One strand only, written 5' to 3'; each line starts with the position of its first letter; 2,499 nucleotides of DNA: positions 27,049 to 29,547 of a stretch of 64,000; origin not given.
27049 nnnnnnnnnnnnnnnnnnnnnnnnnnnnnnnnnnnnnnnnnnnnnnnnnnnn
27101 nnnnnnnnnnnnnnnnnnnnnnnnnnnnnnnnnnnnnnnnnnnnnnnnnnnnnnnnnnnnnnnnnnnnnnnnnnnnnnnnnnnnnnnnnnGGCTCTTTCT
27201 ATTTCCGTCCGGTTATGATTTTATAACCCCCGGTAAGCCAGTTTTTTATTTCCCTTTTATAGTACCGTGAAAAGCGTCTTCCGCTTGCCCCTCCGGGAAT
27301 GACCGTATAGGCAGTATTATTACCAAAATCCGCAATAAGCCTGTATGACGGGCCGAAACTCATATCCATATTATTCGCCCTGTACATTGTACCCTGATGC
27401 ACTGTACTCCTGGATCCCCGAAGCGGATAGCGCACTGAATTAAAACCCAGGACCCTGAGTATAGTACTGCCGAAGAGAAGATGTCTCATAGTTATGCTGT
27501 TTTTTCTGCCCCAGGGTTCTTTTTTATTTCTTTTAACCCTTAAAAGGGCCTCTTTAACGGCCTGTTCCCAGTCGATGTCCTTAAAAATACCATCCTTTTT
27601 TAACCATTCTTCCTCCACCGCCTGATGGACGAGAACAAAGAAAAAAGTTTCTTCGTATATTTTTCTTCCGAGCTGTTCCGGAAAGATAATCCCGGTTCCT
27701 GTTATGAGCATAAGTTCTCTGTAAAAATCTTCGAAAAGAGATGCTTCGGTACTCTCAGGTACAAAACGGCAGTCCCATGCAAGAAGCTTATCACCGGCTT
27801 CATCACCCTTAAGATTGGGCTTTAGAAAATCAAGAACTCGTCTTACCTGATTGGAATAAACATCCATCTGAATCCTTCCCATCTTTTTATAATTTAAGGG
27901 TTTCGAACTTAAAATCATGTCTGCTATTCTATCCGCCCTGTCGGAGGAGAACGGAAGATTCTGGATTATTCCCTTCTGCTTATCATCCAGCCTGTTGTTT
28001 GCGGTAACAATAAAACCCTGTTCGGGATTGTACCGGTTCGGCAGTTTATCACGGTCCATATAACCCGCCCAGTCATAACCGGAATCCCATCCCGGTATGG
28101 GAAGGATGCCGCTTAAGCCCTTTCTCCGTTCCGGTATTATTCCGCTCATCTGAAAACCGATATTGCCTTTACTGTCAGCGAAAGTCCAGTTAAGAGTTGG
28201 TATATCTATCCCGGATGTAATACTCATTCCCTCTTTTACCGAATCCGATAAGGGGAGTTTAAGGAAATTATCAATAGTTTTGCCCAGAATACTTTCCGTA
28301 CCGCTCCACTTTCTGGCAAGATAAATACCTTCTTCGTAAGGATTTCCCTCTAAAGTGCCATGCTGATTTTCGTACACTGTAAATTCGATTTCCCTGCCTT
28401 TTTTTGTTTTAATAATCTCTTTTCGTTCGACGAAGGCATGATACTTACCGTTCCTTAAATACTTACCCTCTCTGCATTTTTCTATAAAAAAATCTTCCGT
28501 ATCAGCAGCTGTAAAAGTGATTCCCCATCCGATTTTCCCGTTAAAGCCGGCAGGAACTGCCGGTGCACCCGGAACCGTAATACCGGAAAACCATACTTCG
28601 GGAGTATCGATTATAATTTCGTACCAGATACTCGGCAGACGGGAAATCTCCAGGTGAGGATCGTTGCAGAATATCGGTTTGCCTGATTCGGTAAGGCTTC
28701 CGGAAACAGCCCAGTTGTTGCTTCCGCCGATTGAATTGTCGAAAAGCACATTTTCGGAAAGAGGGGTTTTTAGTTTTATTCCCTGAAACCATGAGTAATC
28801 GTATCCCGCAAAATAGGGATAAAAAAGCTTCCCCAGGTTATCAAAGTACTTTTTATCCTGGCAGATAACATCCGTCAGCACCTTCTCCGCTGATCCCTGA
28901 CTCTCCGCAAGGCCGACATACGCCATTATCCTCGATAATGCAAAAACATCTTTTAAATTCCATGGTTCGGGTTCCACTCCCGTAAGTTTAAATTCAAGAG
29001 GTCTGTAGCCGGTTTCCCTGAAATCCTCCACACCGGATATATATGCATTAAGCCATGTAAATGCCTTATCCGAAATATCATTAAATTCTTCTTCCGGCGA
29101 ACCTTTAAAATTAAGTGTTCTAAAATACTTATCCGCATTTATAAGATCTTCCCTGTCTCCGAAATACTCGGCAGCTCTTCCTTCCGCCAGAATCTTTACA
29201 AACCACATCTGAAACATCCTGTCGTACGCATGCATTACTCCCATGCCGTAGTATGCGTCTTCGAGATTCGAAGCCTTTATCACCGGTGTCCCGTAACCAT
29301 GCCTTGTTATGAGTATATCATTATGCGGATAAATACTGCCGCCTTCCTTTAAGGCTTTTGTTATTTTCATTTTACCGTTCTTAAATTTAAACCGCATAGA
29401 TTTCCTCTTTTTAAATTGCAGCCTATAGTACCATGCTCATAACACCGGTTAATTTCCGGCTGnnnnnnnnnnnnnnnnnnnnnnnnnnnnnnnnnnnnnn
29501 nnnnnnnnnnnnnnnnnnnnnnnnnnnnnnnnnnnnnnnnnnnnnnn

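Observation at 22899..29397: Co-directional envelope gene cluster: Ntn acylase, then a lectin-TPR-Zn-ribbon protein, then LolA-like, then RodZ-like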

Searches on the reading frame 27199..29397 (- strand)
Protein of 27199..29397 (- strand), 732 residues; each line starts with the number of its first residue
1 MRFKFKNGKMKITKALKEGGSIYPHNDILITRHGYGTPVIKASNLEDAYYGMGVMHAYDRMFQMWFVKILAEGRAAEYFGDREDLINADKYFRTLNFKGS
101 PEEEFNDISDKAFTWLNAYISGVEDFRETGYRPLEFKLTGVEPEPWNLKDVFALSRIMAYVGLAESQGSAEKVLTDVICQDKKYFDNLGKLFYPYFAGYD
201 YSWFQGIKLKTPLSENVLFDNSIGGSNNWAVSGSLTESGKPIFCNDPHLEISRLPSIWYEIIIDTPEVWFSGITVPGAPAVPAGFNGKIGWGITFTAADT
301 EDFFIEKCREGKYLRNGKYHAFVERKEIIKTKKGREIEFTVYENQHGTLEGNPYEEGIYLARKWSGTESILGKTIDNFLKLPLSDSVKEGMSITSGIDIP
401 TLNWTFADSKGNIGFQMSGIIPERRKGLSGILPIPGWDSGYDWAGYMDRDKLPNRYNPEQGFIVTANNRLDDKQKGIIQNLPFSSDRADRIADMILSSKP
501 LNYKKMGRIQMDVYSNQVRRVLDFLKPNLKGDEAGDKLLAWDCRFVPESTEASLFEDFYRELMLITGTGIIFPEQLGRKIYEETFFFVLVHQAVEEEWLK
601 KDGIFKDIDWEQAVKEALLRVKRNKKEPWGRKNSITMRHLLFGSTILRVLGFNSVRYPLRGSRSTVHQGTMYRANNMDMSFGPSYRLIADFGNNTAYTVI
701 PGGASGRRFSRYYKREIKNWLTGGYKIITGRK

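Call 4: search_protein_families(library=pfam, proteins=[window:27199-29397:-], max_evalue=0.01)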
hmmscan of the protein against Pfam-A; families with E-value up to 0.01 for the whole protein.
window:27199-29397:- (732 aa): 1 family
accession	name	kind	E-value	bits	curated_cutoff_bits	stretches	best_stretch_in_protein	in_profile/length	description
PF01804.23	Penicil_amidase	-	2.1e-150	503.4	21.3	1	29-726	3-664/675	Penicillin amidase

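Call 5: search_protein_families(library=ncbifam, proteins=[window:27199-29397:-], max_evalue=0.01)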
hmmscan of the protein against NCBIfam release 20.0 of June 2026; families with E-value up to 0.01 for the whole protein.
window:27199-29397:- (732 aa): 1 family
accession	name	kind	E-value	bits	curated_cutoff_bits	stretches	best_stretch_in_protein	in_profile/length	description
NF051460.1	bi_acylase_PvdQ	equivalog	2.2e-05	22.6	950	0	225-348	212-342/763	bifunctional acylase PvdQ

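Call 16: search_solved_structures(query=window:27199-29397:-, max_evalue=0.00001)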
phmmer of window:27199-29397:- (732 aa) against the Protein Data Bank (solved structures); distinct sequences matched with E-value up to 0.00001: 48.
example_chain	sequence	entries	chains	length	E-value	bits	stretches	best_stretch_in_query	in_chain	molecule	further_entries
7eby_A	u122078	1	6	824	3.2e-40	141.2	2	225-723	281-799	D-succinylase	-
7ea4_A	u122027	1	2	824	3.7e-40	141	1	225-723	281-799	D-succinylase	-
4hst_B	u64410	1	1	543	3.5e-39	137.8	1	226-720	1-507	glutaryl-7-aminocephalosporanic acid acylase beta chain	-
4hsr_B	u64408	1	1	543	5.1e-39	137.2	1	226-720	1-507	glutaryl-7-aminocephalosporanic acid acylase beta chain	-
7rep_A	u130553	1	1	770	4.6e-33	117.5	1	226-500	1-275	Penicillin G acylase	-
7reo_A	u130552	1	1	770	1.7e-32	115.7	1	226-500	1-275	Penicillin G Acylase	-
1e3a_B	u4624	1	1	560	1.9e-27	99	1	225-500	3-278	PENICILLIN AMIDASE BETA SUBUNIT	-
1h2g_B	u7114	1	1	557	8.6e-27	96.8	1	226-500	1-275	PENICILLIN G ACYLASE BETA SUBUNIT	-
1kec_B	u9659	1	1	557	1.2e-26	96.3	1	226-500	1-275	PENICILLIN ACYLASE BETA SUBUNIT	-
1gk9_B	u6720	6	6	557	1.3e-26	96.3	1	226-500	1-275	PENICILLIN G ACYLASE BETA SUBUNIT | penicillin Acylase beta subunit | PENICILLIN AMIDOHYDROLASE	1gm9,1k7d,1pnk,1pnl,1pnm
1jx9_B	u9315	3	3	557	1.4e-26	96.1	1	226-500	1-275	penicillin G acylase beta subunit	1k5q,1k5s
1ai4_B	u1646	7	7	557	1.5e-26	96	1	226-500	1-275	PENICILLIN AMIDOHYDROLASE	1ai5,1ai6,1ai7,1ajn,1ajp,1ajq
35sz_C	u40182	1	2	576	4.2e-26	94.5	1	226-562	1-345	Penicillin acylase family protein, beta chain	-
1fxh_B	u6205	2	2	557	5.3e-26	94.2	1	226-500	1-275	PENICILLIN ACYLASE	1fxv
1gkf_B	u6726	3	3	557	5.5e-26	94.2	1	226-500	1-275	PENICILLIN G ACYLASE BETA SUBUNIT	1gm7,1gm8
4hsr_A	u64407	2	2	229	8e-18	67.1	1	28-156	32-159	glutaryl-7-aminocephalosporanic acid acylase alpha chain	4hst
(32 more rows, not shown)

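Call 44: find_homologous_proteins(query=window:27199-29397:-, max_evalue=1e-20)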
Query window:27199-29397:- (732 aa): 1306 proteins with E <= 1e-20 among 8000 candidates; the best 120 are listed.
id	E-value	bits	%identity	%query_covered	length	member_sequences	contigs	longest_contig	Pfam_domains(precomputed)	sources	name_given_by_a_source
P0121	0.0e+0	1588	92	100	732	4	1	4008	PF01804.24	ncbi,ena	-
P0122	0.0e+0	1273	71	100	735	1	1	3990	PF01804.24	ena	-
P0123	0.0e+0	1253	69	100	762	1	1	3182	PF01804.24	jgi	-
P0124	0.0e+0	1247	70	99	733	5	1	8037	PF01804.24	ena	-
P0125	4.0e-286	969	58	96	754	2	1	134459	PF01804.24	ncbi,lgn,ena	-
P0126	4.5e-285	966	59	96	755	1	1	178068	PF01804.24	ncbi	-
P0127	4.7e-277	939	58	96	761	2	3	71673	PF01804.24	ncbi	-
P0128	4.9e-269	913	56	96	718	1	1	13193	PF01804.24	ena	-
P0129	3.7e-266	903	53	96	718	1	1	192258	PF01804.24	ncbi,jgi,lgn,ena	-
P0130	1.4e-228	779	48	98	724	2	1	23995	PF01804.24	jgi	-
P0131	2.4e-224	765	46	99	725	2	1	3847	PF01804.24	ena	-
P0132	2.2e-219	749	48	96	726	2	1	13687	PF01804.24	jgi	jgi:penicillin amidase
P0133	1.6e-205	703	44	99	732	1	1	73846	PF01804.24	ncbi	-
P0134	2.2e-162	560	39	96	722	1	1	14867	PF01804.24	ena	-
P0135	2.3e-162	560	39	96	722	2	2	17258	PF01804.24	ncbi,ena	-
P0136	5.6e-162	559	39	96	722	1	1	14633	PF01804.24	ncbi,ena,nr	ncbi:MAG TPA: penicillin acylase family protein [Spirochaetota bacterium]|nr:penicillin acylase fami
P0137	1.5e-161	557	39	96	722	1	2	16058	PF01804.24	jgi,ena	-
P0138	4.0e-161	556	39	96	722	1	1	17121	PF01804.24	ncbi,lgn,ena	-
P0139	5.5e-161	555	39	96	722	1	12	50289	PF01804.24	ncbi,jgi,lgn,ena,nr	ncbi:MAG TPA: penicillin acylase family protein [Spirochaetota bacterium]|nr:penicillin acylase fami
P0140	1.4e-160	554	39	96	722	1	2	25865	PF01804.24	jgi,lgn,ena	-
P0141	1.5e-157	544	39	96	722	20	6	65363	PF01804.24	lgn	-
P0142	3.4e-155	536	38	96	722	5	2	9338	PF01804.24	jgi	-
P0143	6.5e-154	532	38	96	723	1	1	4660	PF01804.24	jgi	-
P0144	1.2e-153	531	39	96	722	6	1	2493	PF01804.24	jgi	jgi:penicillin amidase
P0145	1.8e-153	531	39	96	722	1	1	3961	PF01804.24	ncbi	-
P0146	1.6e-151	524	39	96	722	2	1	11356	PF01804.24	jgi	jgi:penicillin amidase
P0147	4.4e-151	523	37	97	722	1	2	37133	PF01804.24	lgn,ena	-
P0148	1.3e-149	518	38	96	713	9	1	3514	PF01804.24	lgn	-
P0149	1.8e-149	517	39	96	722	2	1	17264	PF01804.24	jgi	jgi:penicillin amidase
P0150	1.9e-149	517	38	96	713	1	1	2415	PF01804.24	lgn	-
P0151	6.9e-149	515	38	96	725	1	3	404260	PF01804.24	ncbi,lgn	-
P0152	7.9e-149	515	38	96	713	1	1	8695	PF01804.24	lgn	-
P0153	1.3e-148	515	37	97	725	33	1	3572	PF01804.24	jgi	-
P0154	2.9e-148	513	37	94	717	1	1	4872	PF01804.24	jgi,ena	-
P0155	3.2e-148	513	38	96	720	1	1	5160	PF01804.24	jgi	-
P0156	6.8e-148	512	38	96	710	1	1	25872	PF01804.24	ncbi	-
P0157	2.1e-147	511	38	96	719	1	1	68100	PF01804.24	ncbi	-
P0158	2.2e-147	511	38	96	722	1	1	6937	PF01804.24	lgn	-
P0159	3.1e-147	510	37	96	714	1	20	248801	PF01804.24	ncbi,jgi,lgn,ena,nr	ncbi:MAG TPA: penicillin acylase family protein [Leptospiraceae bacterium]|nr:penicillin acylase fam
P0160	4.0e-147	510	39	96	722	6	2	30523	PF01804.24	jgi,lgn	jgi:penicillin amidase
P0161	5.9e-147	509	37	96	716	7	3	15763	PF01804.24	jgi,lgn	-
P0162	2.9e-146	507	38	96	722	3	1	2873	PF01804.24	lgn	-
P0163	6.9e-146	506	37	97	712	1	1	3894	PF01804.24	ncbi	-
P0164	7.6e-146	505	36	99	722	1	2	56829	PF01804.24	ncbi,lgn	-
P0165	2.3e-145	504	39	96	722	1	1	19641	PF01804.24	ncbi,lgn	-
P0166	3.7e-145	503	37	96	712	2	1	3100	PF01804.24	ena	-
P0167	6.0e-145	502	37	96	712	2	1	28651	PF01804.24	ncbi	-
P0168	7.1e-145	502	38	96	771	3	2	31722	PF01804.24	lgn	-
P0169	1.0e-144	502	36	96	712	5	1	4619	PF01804.24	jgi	jgi:penicillin amidase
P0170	4.3e-144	500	35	98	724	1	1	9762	PF01804.24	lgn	-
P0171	9.7e-144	498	37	96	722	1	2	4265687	PF01804.24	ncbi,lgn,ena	-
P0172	1.2e-143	498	38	99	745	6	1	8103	PF01804.24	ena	-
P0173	1.6e-143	498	37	96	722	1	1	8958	PF01804.24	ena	-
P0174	2.1e-143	497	35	97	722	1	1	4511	PF01804.24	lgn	-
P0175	2.7e-143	497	36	96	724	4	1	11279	PF01804.24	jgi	-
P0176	3.9e-143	496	36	96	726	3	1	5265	PF01804.24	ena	-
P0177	4.0e-143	496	36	96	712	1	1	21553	PF01804.24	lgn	-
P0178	4.7e-143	496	35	96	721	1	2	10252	PF01804.24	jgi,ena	-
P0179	2.6e-142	494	36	96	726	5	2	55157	PF01804.24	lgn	-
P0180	3.5e-142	493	36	96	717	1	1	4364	PF01804.24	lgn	-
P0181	6.1e-142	492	37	96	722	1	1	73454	PF01804.24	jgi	jgi:penicillin G amidase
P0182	6.7e-142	492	37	96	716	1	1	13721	PF01804.24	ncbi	-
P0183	9.9e-142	492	37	96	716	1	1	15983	PF01804.24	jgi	-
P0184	1.7e-141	491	36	96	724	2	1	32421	PF01804.24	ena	-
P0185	1.7e-141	491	38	96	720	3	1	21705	PF01804.24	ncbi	ncbi:MAG: penicillin acylase family protein [Thermodesulfobacteriota bacterium]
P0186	2.3e-141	491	38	96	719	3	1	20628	PF01804.24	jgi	-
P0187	3.3e-141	490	36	97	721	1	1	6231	PF01804.24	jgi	jgi:penicillin G amidase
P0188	1.1e-140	488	35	96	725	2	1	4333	PF01804.24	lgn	-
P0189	3.8e-140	487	36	96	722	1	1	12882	PF01804.24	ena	-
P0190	5.2e-140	486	37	96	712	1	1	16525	PF01804.24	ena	-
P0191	6.2e-140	486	36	96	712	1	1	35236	PF01804.24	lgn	-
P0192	6.7e-140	486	34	96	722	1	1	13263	PF01804.24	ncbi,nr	ncbi:MAG: penicillin acylase family protein [Candidatus Wallbacteria bacterium]|nr:penicillin acylas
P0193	7.2e-140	486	36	96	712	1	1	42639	PF01804.24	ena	-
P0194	1.1e-139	485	38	96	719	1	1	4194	PF01804.24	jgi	jgi:penicillin amidase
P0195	1.8e-139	484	37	96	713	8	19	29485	PF01804.24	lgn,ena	-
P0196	2.9e-139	484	37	97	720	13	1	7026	PF01804.24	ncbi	-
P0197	3.5e-139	483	36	96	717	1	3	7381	PF01804.24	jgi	-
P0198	3.7e-139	483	38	95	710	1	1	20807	PF01804.24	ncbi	ncbi:MAG: penicillin acylase family protein [Spirochaetota bacterium]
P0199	7.4e-139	482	36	96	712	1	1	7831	PF01804.24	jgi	-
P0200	8.3e-139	482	36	96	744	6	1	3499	PF01804.24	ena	-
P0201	1.8e-138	481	36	96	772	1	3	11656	PF01804.24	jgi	jgi:penicillin amidase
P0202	2.4e-138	481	37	96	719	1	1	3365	PF01804.24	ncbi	-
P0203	5.6e-138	479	37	96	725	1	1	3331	PF01804.24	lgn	-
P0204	5.8e-138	479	36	96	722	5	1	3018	PF01804.24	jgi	jgi:penicillin amidase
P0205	7.0e-138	479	36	95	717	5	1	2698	PF01804.24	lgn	-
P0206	9.5e-138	479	37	96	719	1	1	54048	PF01804.24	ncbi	-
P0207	1.0e-137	479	36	96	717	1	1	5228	PF01804.24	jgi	jgi:penicillin amidase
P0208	2.6e-137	477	36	97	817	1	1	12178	PF01804.24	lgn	-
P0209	4.9e-137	476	36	95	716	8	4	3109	PF01804.24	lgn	-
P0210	1.0e-136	475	36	96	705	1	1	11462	PF01804.24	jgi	-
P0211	2.3e-136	474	36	96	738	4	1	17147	PF01804.24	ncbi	-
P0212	2.7e-136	474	36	96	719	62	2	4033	PF01804.24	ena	-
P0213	3.8e-136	473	36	96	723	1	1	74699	PF01804.24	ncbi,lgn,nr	ncbi:MAG: penicillin acylase family protein [Deltaproteobacteria bacterium]|nr:penicillin acylase fa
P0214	8.1e-136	472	35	96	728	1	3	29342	PF01804.24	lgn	-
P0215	1.0e-135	472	35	95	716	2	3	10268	PF01804.24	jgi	jgi:penicillin amidase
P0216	1.3e-135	472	34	96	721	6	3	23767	PF01804.24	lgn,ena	-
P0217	1.8e-135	471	36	96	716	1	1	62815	PF01804.24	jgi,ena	-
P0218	2.0e-135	471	36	96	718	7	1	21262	PF01804.24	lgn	-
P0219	2.1e-135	471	35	96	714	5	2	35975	PF01804.24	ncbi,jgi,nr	ncbi:MAG: penicillin acylase family protein [Desulfobacterales bacterium]|jgi:penicillin amidase|nr:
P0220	2.4e-135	471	35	96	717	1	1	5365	PF01804.24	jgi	jgi:penicillin amidase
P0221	3.0e-135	470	35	96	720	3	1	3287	PF01804.24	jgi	-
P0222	4.0e-135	470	35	95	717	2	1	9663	PF01804.24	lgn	-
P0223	6.9e-135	469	36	95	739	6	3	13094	PF01804.24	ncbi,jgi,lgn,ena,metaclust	metaclust:\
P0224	1.2e-134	468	35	96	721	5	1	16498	PF01804.24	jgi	-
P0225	1.2e-134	468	35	95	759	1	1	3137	PF01804.24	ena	-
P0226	1.3e-134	468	36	96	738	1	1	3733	PF01804.24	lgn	-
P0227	1.7e-134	468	36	96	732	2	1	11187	PF01804.24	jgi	jgi:penicillin G amidase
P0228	3.3e-134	467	35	96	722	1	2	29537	PF01804.24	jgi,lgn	-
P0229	8.9e-134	466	35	96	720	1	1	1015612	PF01804.24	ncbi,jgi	jgi:penicillin amidase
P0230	1.2e-133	465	35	98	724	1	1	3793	PF01804.24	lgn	-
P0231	1.4e-133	465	36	93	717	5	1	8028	PF01804.24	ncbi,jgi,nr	ncbi:MAG: penicillin acylase family protein [Deltaproteobacteria bacterium]|nr:penicillin acylase fa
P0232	1.6e-133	465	36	96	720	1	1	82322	PF01804.24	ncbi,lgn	-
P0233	2.0e-133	464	35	96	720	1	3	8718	PF01804.24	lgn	-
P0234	8.0e-133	462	36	96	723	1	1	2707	PF01804.24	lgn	-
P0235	9.7e-133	462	35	96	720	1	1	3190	PF01804.24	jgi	-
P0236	1.2e-132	462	36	95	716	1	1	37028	PF01804.24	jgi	jgi:penicillin amidase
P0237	1.9e-132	461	35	96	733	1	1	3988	PF01804.24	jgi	jgi:penicillin amidase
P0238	2.0e-132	461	35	96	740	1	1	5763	PF01804.24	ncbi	-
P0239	5.4e-132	460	35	95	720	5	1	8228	PF01804.24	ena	-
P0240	1.6e-131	458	35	96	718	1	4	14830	PF01804.24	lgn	-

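Call 45: find_encoding_contigs(protein=P0126, flank=8000, max_places=1)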
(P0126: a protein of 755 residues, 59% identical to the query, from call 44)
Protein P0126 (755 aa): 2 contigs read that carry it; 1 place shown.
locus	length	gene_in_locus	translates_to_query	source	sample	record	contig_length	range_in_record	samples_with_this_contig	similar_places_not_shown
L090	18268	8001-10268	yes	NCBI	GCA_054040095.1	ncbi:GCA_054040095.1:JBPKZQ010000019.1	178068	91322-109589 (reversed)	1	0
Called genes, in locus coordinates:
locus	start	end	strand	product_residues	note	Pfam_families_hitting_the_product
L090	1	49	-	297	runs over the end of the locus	PF01515:PTA_PTB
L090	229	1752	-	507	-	PF00089:Trypsin, PF13365:Trypsin_2, PF00595:PDZ, PF13180:PDZ_2, PF17820:PDZ_6, PF13180:PDZ_2 (weak), PF17820:PDZ_6 (weak)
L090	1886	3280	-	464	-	PF00512:HisKA, PF02518:HATPase_c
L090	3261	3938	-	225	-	PF00072:Response_reg, PF00486:Trans_reg_C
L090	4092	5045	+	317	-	PF13353:Fer4_12 (weak), PF04055:Radical_SAM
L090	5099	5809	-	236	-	PF00696:AA_kinase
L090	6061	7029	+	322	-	PF00389:2-Hacid_dh, PF02826:2-Hacid_dh_C, PF03446:NAD_binding_2 (weak)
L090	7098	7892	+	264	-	PF02151:UVR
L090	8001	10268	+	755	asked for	PF01804:Penicil_amidase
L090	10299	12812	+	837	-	PF13414:TPR_11 (faint), PF13431:TPR_17 (faint), PF13424:TPR_12 (weak), PF13432:TPR_16 (weak), PF13424:TPR_12 (weak), PF00515:TPR_1 (weak), PF24575:TPR_Slam (weak), PF14559:TPR_19, +20 more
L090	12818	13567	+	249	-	PF03548:LolA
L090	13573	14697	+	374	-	PF01381:HTH_3 (faint), PF12844:HTH_19, PF13413:HTH_25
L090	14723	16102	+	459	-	PF00919:UPF0004, PF04055:Radical_SAM, PF18693:TRAM_2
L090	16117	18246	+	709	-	PF00580:UvrD-helicase, PF13245:AAA_19, PF13604:AAA_30 (faint), PF01443:Viral_helicase1 (faint), PF13361:UvrD_C, PF13538:UvrD_C_2 (weak)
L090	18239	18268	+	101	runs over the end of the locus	PF02686:GatC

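Call 46: find_encoding_contigs(protein=P0133, flank=8000, max_places=1)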
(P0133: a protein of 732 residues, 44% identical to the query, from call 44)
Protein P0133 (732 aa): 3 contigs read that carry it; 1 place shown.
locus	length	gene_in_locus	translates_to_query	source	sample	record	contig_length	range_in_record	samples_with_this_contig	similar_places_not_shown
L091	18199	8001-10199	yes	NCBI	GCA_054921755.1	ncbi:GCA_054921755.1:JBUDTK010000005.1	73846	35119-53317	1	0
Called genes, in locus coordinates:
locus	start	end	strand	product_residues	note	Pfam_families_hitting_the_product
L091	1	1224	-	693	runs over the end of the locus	PF23381:Beta-prop_IFT122_1st, PF24796:WDR55 (weak), PF24814:WD40_Prp19, PF24817:WD40_WDHD1_1st, PF25173:Beta-prop_WDR3_1st, PF25175:Beta-prop_WDR5, PF23414:Beta-prop_EML_2, PF25174:Beta-prop_THOC3, +6 more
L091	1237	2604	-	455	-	PF02163:Peptidase_M50, PF13180:PDZ_2, PF14685:PDZ_Tricorn (weak), PF17820:PDZ_6, PF13180:PDZ_2, PF00595:PDZ (weak), PF17820:PDZ_6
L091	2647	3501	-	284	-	PF01148:CTP_transf_1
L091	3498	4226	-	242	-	PF01255:Prenyltransf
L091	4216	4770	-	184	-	PF01765:RRF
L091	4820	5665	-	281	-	PF25025:EF-Ts_N (weak), PF00889:EF_TS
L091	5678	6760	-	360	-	PF00318:Ribosomal_S2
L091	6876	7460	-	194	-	PF02545:Maf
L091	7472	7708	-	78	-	-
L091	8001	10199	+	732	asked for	PF01804:Penicil_amidase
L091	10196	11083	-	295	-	PF01070:FMN_dh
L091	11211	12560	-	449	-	PF01154:HMG_CoA_synt_N, PF08540:HMG_CoA_synt_C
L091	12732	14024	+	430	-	PF00368:HMG-CoA_red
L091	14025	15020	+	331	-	PF22700:MVD-like_N, PF00288:GHMP_kinases_N (weak), PF18376:MDD_C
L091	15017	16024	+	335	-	PF00288:GHMP_kinases_N (weak)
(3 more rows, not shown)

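Call 47: find_encoding_contigs(protein=P0139, flank=8000, max_places=1)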
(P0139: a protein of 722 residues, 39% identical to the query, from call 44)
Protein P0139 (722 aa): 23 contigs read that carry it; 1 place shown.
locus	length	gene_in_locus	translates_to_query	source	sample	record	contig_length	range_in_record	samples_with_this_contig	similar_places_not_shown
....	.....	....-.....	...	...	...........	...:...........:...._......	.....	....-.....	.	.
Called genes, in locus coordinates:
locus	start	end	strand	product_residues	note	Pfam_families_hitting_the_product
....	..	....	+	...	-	-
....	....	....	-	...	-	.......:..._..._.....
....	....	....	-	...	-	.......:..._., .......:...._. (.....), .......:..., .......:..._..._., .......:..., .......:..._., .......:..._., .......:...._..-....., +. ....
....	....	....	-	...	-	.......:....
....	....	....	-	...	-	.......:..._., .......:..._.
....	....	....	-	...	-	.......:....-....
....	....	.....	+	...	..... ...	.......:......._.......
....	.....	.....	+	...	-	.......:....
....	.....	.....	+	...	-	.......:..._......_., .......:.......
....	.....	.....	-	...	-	-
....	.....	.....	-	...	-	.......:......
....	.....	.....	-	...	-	-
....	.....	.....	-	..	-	-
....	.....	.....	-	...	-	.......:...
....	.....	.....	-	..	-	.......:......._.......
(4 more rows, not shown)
